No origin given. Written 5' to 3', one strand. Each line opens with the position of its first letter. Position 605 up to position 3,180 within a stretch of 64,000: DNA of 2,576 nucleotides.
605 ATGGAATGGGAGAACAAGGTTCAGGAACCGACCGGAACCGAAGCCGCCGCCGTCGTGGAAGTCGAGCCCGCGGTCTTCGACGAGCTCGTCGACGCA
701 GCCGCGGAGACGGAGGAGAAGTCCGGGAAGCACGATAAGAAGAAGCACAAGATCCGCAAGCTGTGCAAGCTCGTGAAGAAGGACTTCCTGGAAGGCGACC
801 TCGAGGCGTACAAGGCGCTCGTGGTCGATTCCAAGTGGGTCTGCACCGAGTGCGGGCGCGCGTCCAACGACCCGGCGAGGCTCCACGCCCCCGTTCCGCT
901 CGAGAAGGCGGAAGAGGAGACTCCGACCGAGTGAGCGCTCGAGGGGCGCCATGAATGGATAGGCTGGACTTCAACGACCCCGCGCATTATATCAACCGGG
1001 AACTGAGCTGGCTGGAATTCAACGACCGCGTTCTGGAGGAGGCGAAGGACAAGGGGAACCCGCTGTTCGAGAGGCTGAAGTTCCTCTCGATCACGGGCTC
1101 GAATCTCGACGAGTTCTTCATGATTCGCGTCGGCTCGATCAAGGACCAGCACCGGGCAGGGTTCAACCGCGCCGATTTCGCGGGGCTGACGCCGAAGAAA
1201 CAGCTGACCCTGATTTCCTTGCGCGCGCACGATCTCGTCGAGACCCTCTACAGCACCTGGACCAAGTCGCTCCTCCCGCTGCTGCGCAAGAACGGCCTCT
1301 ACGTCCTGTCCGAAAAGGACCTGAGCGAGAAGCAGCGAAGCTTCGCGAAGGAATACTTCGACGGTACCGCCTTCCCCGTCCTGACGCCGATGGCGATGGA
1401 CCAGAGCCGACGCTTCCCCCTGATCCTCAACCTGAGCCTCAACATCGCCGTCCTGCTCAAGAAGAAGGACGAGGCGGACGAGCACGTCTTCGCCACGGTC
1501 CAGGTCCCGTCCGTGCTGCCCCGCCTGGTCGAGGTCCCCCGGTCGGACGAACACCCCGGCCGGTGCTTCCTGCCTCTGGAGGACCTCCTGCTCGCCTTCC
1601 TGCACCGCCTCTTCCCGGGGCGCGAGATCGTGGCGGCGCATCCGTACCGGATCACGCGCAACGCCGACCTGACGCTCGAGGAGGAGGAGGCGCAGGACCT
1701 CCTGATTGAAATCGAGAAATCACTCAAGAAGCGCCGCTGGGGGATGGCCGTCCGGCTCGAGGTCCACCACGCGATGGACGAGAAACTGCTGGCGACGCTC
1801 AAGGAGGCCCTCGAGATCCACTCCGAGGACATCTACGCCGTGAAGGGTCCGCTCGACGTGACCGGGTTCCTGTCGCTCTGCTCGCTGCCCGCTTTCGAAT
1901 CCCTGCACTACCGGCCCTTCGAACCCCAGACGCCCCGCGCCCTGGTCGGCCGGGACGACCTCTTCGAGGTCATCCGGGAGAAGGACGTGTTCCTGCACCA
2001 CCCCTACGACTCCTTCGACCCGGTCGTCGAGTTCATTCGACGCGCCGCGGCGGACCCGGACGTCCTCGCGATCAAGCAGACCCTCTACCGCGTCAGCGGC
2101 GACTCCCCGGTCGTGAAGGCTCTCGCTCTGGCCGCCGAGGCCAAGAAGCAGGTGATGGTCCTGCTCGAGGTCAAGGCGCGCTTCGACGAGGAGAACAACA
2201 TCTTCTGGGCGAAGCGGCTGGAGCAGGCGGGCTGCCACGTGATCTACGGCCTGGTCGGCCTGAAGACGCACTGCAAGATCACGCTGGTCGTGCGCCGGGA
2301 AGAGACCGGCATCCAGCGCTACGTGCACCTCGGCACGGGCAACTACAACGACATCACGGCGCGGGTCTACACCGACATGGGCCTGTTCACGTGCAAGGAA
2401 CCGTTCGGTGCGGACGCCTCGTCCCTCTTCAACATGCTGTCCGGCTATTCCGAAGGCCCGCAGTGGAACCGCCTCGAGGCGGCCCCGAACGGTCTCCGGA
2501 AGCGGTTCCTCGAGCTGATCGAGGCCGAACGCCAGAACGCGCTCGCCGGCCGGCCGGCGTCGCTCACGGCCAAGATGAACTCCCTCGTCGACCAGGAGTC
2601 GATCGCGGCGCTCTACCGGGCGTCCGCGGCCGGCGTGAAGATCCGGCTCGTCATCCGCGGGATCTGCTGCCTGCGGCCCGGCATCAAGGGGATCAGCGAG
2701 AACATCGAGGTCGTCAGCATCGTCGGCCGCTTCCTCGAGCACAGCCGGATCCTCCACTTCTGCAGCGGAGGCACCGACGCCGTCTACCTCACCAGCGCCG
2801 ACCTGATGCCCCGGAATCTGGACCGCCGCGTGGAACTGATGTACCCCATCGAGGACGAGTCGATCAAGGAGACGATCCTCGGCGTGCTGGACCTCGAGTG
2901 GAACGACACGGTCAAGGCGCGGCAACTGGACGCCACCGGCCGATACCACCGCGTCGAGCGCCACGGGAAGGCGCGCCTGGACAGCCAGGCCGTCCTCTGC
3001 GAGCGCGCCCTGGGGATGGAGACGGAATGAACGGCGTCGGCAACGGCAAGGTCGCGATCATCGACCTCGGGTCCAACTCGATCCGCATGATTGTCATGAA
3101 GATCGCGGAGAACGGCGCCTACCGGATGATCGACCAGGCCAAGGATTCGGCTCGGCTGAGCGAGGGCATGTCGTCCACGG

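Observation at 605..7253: Polyphosphate supercluster with two uncharacterised accessory proteins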

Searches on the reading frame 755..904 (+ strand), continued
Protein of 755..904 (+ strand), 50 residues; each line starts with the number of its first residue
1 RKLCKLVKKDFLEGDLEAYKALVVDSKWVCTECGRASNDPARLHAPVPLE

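Call 68: find_encoding_contigs(protein=P0182, flank=6000, max_places=2)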
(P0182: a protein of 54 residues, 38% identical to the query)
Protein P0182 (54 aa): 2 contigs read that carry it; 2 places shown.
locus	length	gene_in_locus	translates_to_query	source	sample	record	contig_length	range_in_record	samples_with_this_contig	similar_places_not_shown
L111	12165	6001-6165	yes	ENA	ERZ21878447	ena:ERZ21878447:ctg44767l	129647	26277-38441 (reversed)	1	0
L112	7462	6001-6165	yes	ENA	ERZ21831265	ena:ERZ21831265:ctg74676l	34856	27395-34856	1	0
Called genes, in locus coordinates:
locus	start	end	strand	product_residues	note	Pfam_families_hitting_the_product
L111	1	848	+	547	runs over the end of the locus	PF02958:EcKL (faint), PF01895:PhoU, PF01636:APH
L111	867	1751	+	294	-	PF08443:RimK, PF02955:GSH-S_ATP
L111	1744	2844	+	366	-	PF07475:Hpr_kinase_C (faint)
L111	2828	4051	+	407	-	PF01933:CofD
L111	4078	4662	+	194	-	-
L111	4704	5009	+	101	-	PF20068:Amphi-Trp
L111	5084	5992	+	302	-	PF01544:CorA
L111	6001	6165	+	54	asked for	-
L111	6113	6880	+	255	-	PF11249:DUF3047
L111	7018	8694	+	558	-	PF00245:Alk_phosphatase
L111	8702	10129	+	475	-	PF00224:PK, PF02887:PK_C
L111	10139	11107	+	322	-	PF09587:PGA_cap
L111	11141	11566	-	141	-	-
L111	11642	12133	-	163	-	PF01584:CheW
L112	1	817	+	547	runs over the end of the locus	PF02958:EcKL (faint), PF01895:PhoU, PF01636:APH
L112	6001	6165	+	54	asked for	-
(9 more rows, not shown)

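Call 76: search_protein_families(library=pfam, proteins=[L099:7958-8425:+, L099:8467-8985:+, L099:9061-9966:+, L099:10160-11092:-, L099:11379-12665:-, L100:1872-3776:-, L100:4243-5847:+, L100:6113-6553:+, L100:600-1832:-], max_evalue=0.001)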
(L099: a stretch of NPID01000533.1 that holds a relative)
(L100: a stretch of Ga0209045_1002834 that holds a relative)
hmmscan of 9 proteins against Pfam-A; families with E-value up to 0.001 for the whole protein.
L099:7958-8425:+ (155 aa): 1 family
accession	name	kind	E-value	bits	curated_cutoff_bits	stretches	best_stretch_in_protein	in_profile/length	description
PF06903.17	VirK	-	0.00015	22.2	23.7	1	24-123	2-93/98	VirK protein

L099:8467-8985:+ (172 aa): 6 families
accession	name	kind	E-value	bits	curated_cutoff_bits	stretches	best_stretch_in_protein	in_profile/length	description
PF00583.31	Acetyltransf_1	-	4.3e-18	66.1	20.7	1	48-147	23-116/116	Acetyltransferase (GNAT) family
PF13508.13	Acetyltransf_7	-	1.3e-11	45.2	27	1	59-148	2-83/84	Acetyltransferase (GNAT) domain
PF13673.13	Acetyltransf_10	-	9.1e-10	39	23.6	1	49-155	20-115/128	Acetyltransferase (GNAT) domain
PF13420.13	Acetyltransf_4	-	6.5e-07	29.9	24.3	1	47-156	36-143/155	Acetyltransferase (GNAT) domain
PF13302.13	Acetyltransf_3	-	4.7e-05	24.6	25.4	1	6-147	3-137/138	Acetyltransferase (GNAT) domain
PF08445.16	FR47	-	6e-05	23.4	22.1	1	89-150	20-80/86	FR47-like protein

L099:9061-9966:+ (301 aa): 2 families
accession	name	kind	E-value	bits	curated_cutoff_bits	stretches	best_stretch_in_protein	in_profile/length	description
PF01625.27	PMSR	-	2e-61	207.2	23.7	1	145-295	1-153/153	Peptide methionine sulfoxide reductase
PF01641.26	SelR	-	3.5e-44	149.9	24.9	1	26-138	1-116/116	SelR domain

L099:10160-11092:- (310 aa): 3 families
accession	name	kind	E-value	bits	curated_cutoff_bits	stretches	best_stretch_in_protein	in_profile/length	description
PF00924.24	MS_channel_2nd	-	4.1e-13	49.7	20.2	1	124-187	2-67/68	Mechanosensitive ion channel, beta-domain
PF21082.3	MS_channel_3rd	-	3.4e-10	40.6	21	1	193-281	1-88/88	Mechanosensitive ion channel MscS, C-terminal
PF21088.3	MS_channel_1st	-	1.1e-08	35.4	23.1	1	81-122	1-42/42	Mechanosensitive ion channel, transmembrane helices 2/3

L099:11379-12665:- (428 aa): 1 family
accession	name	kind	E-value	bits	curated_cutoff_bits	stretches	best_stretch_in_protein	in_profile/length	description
PF19289.4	PmbA_TldD_3rd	-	2.6e-29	102.4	22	1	219-422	2-218/220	PmbA/TldA metallopeptidase C-terminal domain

L100:1872-3776:- (634 aa): 1 family
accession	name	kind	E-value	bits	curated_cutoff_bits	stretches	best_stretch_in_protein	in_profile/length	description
PF00149.33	Metallophos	-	4.4e-05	24.4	21.5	1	298-543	29-190/191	Calcineurin-like phosphoesterase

L100:4243-5847:+ (534 aa): 3 families
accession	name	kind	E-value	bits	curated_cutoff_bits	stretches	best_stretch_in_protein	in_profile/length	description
PF03606.21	DcuC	-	7.5e-101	338.4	23.1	1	6-525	2-458/461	C4-dicarboxylate anaerobic carrier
PF03806.19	ABG_transport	-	7.2e-07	28.3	27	1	351-521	303-482/502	AbgT putative transporter family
PF03553.21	Na_H_antiporter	-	0.00059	19.6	23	1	281-516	58-294/303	Na+/H+ antiporter family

L100:6113-6553:+ (146 aa): 1 family
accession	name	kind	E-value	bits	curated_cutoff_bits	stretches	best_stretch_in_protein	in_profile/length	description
PF01741.23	MscL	-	3.8e-42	144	27.4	1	3-143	1-122/123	Large-conductance mechanosensitive channel, MscL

L100:600-1832:- (410 aa): 2 families
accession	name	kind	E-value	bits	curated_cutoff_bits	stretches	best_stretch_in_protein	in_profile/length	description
PF13899.12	Thioredoxin_7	-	9.9e-05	22.8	27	1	38-119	4-83/83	Thioredoxin-like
PF03190.21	Thioredox_DsbH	-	0.00024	21.6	27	1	41-91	27-77/163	Protein of unknown function, DUF255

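Call 85: predict_structure(alignment_id=A2)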
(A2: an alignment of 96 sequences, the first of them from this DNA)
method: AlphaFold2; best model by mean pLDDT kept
length: 50 residues; sequences in the alignment: 96
mean_pLDDT: 77.5   pTM: 0.56
mean pLDDT of the five models: 77.5, 76.4, 75.9, 75.0, 74.9
residues with pLDDT >= 90: 1; 70-90: 34; 50-70: 15; < 50: 0
segments of 3 or more residues with pLDDT < 50: none
pLDDT, mean of each block of 10 residues (from residue 1): 65 72 81 84 85
secondary structure, 60 per line:
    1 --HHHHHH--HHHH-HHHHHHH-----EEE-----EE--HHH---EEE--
elements in order: H3-8 H11-14 H16-22 E28-30 E46-48

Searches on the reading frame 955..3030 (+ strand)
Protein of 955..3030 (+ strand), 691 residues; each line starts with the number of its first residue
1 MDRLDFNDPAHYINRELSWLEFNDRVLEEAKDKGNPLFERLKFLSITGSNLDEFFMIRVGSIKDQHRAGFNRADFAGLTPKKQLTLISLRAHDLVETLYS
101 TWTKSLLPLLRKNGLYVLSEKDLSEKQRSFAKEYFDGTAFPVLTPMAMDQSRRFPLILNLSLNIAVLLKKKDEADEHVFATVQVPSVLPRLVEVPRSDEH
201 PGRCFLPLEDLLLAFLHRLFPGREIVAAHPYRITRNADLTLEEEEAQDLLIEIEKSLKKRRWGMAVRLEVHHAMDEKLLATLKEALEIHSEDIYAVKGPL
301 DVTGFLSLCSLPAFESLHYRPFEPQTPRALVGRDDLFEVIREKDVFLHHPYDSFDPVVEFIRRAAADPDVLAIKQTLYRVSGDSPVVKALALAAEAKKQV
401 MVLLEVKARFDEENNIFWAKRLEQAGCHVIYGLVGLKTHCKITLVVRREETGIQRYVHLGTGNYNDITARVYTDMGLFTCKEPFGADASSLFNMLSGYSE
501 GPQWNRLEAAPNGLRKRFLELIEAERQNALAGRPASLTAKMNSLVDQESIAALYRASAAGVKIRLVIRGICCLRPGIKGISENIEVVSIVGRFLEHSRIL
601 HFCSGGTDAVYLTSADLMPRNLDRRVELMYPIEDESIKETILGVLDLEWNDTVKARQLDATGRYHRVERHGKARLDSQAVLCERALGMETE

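Call 3: search_protein_families(library=pfam, proteins=[window:955-3030:+], max_evalue=0.01)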
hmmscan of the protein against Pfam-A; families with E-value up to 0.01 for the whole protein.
window:955-3030:+ (691 aa): 5 families
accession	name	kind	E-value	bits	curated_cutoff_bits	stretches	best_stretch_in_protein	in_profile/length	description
PF17941.7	PP_kinase_C_1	-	1.8e-76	255.8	25.7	1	336-500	2-166/167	Polyphosphate kinase C-terminal domain 1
PF13090.12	PP_kinase_C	-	3.2e-67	225.7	25.8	1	509-678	3-172/172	Polyphosphate kinase C-terminal domain 2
PF02503.22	PP_kinase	-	1.1e-62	211.4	31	1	126-307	1-182/183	Polyphosphate kinase middle domain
PF13089.11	PP_kinase_N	-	2.8e-38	130.9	23.8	1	12-117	1-106/107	Polyphosphate kinase N-terminal domain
PF13091.12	PLDc_2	-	0.00022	21.5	27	0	543-639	18-122/132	PLD-like domain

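Call 5: search_protein_families(library=ncbifam, proteins=[window:955-3030:+], max_evalue=0.1)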
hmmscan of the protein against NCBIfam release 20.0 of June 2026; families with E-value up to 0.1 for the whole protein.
window:955-3030:+ (691 aa): 12 families
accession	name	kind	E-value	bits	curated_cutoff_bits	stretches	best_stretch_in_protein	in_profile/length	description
NF003920.0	PRK05443.2-1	equivalog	2.8e-300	997.8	935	1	3-687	3-691/719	RNA degradosome polyphosphate kinase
NF003921.0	PRK05443.2-2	subfamily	1.6e-281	935.9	701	1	5-686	16-695/707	RNA degradosome polyphosphate kinase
TIGR03705.1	poly_P_kin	equivalog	1.5e-269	896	465.85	1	12-683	2-672/673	polyphosphate kinase 1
NF003922.0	PRK05443.2-3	equivalog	3e-249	828.9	981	1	10-684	50-727/735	RNA degradosome polyphosphate kinase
NF003918.0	PRK05443.1-2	subfamily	2.3e-233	776.3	691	1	6-684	11-692/697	RNA degradosome polyphosphate kinase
NF003919.0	PRK05443.1-4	equivalog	2.4e-229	763.3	908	1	7-673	23-693/730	RNA degradosome polyphosphate kinase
NF003924.0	PRK05443.3-2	equivalog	1.2e-217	724.6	1058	1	6-682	3-669/699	RNA degradosome polyphosphate kinase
NF003927.0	PRK05443.3-6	equivalog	3.7e-176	587.6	1042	1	12-686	7-680/717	RNA degradosome polyphosphate kinase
NF003917.0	PRK05443.1-1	subfamily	5.3e-165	550.6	470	1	10-680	5-674/689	RNA degradosome polyphosphate kinase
NF003923.0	PRK05443.3-1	equivalog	2.5e-150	502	1116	1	11-662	6-661/692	RNA degradosome polyphosphate kinase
NF003926.0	PRK05443.3-4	equivalog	2.6e-147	492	1391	1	12-686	4-672/675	RNA degradosome polyphosphate kinase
NF003925.0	PRK05443.3-3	equivalog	4.4e-120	401.9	707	1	10-681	10-680/688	RNA degradosome polyphosphate kinase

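Call 15: find_related_loci(query=window:955-3030:+, collection=genome_contigs, flank=8000)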
Query window:955-3030:+ (691 aa) in genome_contigs; peptide patterns used: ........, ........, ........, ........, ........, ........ (x = any residue, [..] = any of these).
600 stretches matched a pattern (row limit reached: there are more); 592 encode a relative of the query (tblastn E <= 1e-3); the best 80 are kept; 80 distinct loci.
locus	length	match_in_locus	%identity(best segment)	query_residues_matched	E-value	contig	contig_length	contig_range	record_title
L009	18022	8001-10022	61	11-685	0e+0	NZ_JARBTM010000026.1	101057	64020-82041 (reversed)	MAG: Anaerosolibacter sp. isolate L_E1_T20_C_bin.128 scaffold_1407, whole genome shotgun sequence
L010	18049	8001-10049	58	4-686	0e+0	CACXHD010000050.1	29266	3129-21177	MAG: uncultured Lachnospiraceae bacterium isolate RUG11252 genome assembly, contig: RUG11252_asm_50, whole genome shotgu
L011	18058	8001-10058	59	1-685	0e+0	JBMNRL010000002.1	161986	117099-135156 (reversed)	MAG: Blautia sp. isolate SBF912SR2HQ0045 scaffold_305_c1, whole genome shotgun sequence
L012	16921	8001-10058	57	1-686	0e+0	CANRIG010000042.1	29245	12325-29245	MAG: uncultured Lachnospiraceae bacterium isolate Lapin-023__bin18 genome assembly, contig: Lapin-023__NODE_2167_length_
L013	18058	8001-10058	57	1-686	0e+0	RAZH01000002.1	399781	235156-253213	Bacterium 1XD42-54 strain 1XD42-54 Scaffold2_1, whole genome shotgun sequence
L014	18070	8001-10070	57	1-691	0e+0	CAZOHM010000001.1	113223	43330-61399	MAG TPA_asm: uncultured Lachnospiraceae bacterium isolate SRP192927_co1_223 genome assembly, contig: NODE_109_length_113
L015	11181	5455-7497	59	5-686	0e+0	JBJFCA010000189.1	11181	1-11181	MAG: Lachnospiraceae bacterium isolate PUUB40_bin.023 NODE_5244_length_11181_cov_5.396369, whole genome shotgun sequence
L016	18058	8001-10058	56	1-686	0e+0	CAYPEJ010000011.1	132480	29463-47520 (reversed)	MAG TPA_asm: uncultured Anaeromicropila sp. isolate SRP313737_co1_106 genome assembly, contig: NODE_161_length_132480_co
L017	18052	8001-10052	56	3-686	0e+0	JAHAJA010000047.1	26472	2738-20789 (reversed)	MAG: Clostridiales bacterium isolate L3_098_000G1_dasL3_098_000G1_metabat.metabat.68 L3_098_000G1_scaffold_1485, whole g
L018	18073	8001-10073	56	1-691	0e+0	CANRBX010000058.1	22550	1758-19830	MAG: uncultured Lachnospiraceae bacterium isolate Lapin-028__bin57 genome assembly, contig: Lapin-028__NODE_2500_length_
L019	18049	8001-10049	57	2-685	0e+0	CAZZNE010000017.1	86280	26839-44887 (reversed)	MAG TPA_asm: uncultured Clostridium sp. isolate SRP199465_co1_706 genome assembly, contig: NODE_415_length_86280_cov_43.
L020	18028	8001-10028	57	12-687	0e+0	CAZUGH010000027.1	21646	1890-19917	MAG TPA_asm: uncultured Lachnospiraceae bacterium isolate SRP294416_co2_356 genome assembly, contig: NODE_2385_length_21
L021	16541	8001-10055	57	1-686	0e+0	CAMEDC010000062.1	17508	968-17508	MAG: uncultured Lachnospiraceae bacterium isolate SRR11489746_bin.7_metaWRAP_v1.3_MAG genome assembly, contig: ERZ114667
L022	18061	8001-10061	56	4-691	0e+0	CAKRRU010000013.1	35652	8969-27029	MAG: uncultured Acetatifactor sp. isolate REFINED_METABAT215_TOP10_CONTIGS_1500_ASSEMBLY_K77_MERGED__Hadza_MoBio_hadza-E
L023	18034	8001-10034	57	6-686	0e+0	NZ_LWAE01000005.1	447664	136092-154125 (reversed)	Clostridium magnum DSM 2767 CLMAG_contig000005, whole genome shotgun sequence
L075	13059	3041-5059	53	12-686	0e+0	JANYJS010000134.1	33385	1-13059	MAG: Bacillota bacterium isolate GL140_4_metabinner_149_sub GL140_4_k141_1942131, whole genome shotgun sequence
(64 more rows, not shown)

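Call 58: search_protein_families(library=pfam, proteins=[L075:427-1359:+, L075:1465-3009:+], max_evalue=0.001)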
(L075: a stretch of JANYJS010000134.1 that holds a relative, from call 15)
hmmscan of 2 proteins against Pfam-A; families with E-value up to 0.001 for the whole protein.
L075:427-1359:+ (310 aa): 1 family
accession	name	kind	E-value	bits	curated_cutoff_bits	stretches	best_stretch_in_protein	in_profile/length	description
PF03976.20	PPK2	-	3.4e-65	220.3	22.3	1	56-285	7-224/229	Polyphosphate kinase 2 (PPK2)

L075:1465-3009:+ (514 aa): 2 families
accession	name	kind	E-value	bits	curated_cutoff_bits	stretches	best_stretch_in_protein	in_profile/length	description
PF02541.22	Ppx-GppA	-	4.1e-51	174.5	27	1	29-310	6-284/285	Ppx/GppA phosphatase family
PF21447.3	Ppx-GppA_III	-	1.7e-20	74.1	27.3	1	322-475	5-157/177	Ppx/GppA phosphatase, domain III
